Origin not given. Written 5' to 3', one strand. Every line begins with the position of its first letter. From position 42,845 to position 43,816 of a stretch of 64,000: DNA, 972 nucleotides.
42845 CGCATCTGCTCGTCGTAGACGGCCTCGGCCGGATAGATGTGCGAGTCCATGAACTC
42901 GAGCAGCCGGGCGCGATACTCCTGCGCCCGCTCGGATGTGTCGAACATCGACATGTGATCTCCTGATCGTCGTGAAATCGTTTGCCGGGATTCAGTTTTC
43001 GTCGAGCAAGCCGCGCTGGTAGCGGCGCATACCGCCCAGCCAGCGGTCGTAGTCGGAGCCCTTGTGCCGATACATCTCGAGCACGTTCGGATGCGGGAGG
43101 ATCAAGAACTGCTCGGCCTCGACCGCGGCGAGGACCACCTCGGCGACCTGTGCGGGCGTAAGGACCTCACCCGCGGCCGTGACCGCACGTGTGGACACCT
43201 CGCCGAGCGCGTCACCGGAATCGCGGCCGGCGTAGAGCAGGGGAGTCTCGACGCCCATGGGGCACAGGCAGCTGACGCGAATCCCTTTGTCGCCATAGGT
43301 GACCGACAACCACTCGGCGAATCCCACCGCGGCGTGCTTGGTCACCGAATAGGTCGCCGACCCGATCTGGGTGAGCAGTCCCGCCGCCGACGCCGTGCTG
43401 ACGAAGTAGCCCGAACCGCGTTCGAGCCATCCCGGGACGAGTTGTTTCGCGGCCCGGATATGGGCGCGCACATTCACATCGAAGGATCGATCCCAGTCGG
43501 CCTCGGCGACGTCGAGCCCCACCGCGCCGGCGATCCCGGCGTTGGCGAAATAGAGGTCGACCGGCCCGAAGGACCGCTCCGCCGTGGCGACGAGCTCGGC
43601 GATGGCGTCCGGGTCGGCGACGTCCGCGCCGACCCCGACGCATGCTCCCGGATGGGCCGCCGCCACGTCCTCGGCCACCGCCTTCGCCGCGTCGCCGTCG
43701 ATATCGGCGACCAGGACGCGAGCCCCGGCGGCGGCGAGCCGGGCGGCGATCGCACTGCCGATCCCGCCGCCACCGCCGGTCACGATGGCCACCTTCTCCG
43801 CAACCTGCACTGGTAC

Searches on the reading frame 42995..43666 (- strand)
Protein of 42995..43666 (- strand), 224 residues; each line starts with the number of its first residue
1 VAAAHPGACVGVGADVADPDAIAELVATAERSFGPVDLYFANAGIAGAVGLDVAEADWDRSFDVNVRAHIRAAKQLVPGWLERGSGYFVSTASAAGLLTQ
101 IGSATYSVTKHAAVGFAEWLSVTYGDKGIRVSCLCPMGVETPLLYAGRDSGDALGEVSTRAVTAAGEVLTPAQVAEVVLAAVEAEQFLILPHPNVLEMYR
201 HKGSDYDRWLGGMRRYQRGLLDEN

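Call 43: find_encoding_contigs(protein=window:42995-43666:-, flank=10000, max_places=1)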
Protein window:42995-43666:- (224 aa): 1 contig read that carries it; 1 place shown.
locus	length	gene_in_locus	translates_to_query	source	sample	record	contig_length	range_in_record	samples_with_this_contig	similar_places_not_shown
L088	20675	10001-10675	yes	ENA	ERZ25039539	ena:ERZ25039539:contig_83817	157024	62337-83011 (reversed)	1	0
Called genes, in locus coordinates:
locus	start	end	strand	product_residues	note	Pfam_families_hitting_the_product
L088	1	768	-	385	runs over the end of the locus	PF17964:Big_10, PF03734:YkuD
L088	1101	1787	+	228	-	PF20401:Rhomboid_2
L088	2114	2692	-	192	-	-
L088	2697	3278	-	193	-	-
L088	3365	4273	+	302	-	PF00296:Bac_luciferase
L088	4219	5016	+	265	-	PF00296:Bac_luciferase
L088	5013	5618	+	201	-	PF00440:TetR_N, PF16925:TetR_C_13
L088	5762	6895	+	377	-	PF00348:polyprenyl_synt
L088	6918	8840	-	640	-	PF00092:VWA, PF13519:VWA_2, PF13768:VWA_3 (weak)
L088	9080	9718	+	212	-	PF00440:TetR_N, PF21313:EthR_C (faint)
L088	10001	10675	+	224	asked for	PF00106:adh_short, PF08659:KR (weak), PF13561:adh_short_C2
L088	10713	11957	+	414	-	PF02771:Acyl-CoA_dh_N, PF02770:Acyl-CoA_dh_M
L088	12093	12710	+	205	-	PF00106:adh_short, PF13561:adh_short_C2, PF23441:SDR (weak)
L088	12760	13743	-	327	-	PF14512:TM1586_NiRdase (faint)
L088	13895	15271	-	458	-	PF14361:RsbRD_N, PF13556:HTH_30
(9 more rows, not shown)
